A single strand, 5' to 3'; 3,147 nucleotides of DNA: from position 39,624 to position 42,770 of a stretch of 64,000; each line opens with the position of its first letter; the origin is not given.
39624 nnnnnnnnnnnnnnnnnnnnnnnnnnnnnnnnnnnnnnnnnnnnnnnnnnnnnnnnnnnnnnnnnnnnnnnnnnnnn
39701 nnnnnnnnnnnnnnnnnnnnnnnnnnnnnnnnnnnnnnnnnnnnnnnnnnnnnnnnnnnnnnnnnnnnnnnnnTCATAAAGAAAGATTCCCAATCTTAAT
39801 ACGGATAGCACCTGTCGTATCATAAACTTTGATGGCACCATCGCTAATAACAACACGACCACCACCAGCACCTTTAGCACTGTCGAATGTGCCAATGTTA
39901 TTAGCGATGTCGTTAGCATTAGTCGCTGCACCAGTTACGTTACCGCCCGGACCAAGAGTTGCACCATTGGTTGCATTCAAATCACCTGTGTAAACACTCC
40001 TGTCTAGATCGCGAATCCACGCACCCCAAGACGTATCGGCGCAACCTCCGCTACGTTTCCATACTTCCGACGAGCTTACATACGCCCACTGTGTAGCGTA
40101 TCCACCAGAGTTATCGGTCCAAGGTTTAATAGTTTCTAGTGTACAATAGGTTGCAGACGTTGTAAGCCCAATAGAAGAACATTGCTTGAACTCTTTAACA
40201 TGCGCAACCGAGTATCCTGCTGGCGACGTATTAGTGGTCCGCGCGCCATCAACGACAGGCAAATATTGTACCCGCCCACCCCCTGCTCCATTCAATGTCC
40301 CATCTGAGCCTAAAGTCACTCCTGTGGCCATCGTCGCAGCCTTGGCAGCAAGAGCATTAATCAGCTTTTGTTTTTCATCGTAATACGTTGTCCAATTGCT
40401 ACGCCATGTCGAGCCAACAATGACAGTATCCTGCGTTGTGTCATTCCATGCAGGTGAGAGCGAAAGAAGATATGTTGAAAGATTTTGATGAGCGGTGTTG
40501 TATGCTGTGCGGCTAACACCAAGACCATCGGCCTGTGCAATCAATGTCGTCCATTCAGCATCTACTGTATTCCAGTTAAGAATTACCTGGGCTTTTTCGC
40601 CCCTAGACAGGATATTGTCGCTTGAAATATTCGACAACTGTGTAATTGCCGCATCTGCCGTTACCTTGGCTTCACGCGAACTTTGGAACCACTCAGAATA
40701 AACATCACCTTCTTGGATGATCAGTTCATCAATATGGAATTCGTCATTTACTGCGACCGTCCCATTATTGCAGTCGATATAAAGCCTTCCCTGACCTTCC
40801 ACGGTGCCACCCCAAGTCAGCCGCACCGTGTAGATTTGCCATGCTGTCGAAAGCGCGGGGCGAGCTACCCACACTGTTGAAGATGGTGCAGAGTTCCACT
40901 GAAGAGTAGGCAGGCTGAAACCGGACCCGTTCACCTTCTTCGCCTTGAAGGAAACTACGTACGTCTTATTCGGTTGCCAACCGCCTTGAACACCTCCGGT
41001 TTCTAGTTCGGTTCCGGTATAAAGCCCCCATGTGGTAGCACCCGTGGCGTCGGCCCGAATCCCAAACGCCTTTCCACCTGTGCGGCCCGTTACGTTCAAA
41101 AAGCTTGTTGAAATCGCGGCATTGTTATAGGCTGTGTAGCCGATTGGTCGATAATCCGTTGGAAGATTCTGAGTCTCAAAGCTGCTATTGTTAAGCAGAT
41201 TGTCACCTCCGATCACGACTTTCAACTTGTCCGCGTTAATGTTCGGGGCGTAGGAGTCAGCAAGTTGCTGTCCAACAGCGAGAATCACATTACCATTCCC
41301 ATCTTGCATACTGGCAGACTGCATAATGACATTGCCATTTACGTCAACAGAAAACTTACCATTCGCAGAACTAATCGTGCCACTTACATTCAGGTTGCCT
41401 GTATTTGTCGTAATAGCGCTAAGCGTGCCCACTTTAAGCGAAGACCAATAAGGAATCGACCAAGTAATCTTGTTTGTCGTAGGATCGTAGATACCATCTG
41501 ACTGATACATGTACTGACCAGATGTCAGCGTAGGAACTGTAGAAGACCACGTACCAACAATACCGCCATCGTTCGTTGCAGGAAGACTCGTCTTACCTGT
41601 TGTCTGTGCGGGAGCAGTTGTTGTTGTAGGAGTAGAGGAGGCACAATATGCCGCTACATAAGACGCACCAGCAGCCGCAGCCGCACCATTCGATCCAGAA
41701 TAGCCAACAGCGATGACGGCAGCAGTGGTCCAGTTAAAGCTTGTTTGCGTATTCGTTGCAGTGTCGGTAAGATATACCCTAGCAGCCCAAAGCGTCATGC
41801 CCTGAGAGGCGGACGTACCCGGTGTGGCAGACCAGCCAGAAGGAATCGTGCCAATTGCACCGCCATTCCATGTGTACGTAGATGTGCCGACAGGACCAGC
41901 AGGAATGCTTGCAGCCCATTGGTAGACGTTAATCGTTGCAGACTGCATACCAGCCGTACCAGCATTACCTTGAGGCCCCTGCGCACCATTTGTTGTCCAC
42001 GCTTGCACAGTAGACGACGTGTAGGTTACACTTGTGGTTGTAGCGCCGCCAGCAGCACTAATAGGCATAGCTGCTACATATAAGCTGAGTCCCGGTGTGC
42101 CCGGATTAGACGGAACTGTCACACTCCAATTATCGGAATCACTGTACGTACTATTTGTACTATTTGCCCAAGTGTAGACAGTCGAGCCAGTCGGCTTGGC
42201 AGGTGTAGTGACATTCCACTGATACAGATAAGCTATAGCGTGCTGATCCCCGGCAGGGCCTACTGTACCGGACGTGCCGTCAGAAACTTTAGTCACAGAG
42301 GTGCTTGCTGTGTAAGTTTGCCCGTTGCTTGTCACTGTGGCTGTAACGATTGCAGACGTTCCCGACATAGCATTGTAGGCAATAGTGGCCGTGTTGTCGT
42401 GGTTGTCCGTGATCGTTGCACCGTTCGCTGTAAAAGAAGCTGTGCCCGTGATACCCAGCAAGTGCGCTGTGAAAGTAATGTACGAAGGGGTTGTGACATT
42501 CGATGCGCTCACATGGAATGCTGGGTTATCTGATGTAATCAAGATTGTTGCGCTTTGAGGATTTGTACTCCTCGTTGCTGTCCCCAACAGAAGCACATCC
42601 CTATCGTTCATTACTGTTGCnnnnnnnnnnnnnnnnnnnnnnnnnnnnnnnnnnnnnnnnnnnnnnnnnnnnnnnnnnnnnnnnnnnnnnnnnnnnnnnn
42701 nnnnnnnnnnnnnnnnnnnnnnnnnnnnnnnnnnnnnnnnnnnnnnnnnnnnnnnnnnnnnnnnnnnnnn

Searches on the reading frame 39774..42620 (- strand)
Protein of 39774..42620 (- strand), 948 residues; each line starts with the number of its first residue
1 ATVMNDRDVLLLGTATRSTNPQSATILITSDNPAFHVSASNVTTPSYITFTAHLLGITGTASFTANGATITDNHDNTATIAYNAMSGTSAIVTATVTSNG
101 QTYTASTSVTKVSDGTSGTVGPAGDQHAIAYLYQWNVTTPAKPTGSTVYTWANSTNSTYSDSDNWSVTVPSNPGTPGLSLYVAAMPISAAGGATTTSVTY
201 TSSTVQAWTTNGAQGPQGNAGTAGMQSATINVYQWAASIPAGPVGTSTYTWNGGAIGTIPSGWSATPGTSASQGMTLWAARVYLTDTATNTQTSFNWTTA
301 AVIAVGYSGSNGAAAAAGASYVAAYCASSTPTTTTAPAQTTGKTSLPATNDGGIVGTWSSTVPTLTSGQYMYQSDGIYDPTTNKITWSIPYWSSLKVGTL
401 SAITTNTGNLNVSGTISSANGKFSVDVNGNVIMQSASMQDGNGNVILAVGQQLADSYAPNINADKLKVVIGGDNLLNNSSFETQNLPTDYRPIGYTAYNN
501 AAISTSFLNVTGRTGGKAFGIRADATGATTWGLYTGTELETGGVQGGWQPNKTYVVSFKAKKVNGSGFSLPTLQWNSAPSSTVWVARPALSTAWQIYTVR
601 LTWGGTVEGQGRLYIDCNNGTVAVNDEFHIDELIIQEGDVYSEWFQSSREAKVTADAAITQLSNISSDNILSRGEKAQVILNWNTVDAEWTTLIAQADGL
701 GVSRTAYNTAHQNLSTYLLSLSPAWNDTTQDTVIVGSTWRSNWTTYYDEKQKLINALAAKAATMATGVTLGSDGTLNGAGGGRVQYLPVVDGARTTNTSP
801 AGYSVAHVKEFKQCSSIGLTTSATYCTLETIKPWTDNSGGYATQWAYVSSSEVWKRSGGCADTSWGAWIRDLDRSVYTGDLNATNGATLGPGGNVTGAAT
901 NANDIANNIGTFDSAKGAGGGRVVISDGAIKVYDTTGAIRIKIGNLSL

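Call 71: search_dna_similar(collection=phages, query=window:39774-42620:-, mode=protein, max_rows=12)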
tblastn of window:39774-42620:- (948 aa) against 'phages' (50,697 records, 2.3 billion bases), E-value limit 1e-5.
Records with a match: 94; places in all: 207; records where one place covers at least 80% of the query: 0.
Best place of each record, by identity: <60% 94.
By first word of the organism name: Enterococcus 69; Acinetobacter 12; Bacillus 8; Elizabethkingia 2; phage 1; Clostridium 1; Bacteriophage 1.
By host as written in the record: Enterococcus faecalis 20; Enterococcus sp. 10; - 10; Enterococcus faecium 5; Enterococcus mundtii 3; Acinetobacter baumannii 703 3; Acinetobacter baumannii 1971 3; Acinetobacter baumannii DSM 30007 2; and 28 more.
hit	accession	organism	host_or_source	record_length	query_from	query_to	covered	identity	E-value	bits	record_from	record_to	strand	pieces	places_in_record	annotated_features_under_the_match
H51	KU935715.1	Acinetobacter phage vB_AbaM_ME3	Acinetobacter baumannii DSM 30007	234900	546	754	22%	28.4%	5e-8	64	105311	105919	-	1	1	hypothetical protein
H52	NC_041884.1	Acinetobacter phage vB_AbaM_ME3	Acinetobacter baumannii DSM 30007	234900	546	754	22%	28.4%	5e-8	64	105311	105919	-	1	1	tail protein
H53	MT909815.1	Enterococcus phage iF6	Enterococcus faecium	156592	650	789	15%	36.4%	1e-9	68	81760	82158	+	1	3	putative central tail fiber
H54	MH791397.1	Enterococcus phage EfsSzw-1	Enterococcus faecalis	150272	626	755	14%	38.5%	1e-15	89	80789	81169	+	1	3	putative tail fiber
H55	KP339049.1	Enterococcus phage EFDG1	Enterococcus faecalis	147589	626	755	14%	37.7%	8e-15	86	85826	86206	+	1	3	glycerophosphoryl diester phosphodiesterase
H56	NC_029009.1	Enterococcus phage EFDG1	Enterococcus faecalis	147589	626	755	14%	37.7%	8e-15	86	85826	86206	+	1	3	tail fiber protein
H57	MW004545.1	Enterococcus phage EFGrNG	Enterococcus faecalis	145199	626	755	14%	37.7%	8e-15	86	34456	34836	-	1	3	glycerophosphoryl diester phosphodiesterase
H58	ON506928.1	Enterococcus phage TJE2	Enterococcus faecium strain UCH1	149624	626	755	14%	37.7%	8e-15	86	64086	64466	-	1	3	phosphodiesterase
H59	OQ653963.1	Enterococcus phage PEF1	Enterococcus faecalis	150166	626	755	14%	37.7%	8e-15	86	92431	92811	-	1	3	glycerophosphoryl diester phosphodiesterase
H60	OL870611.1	Enterococcus phage UTI-EfS3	Enterococcus faecalis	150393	626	755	14%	37.7%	9e-15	86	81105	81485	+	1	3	glycerophosphoryl diester phosphodiesterase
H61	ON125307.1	Enterococcus phage vB_OCPT_Bop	Enterococcus sp.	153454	626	755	14%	37.7%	9e-15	86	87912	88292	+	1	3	tail fiber protein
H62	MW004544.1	Enterococcus phage EFGrKN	Enterococcus faecalis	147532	626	755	14%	37.7%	9e-15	86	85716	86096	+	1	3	glycerophosphoryl diester phosphodiesterase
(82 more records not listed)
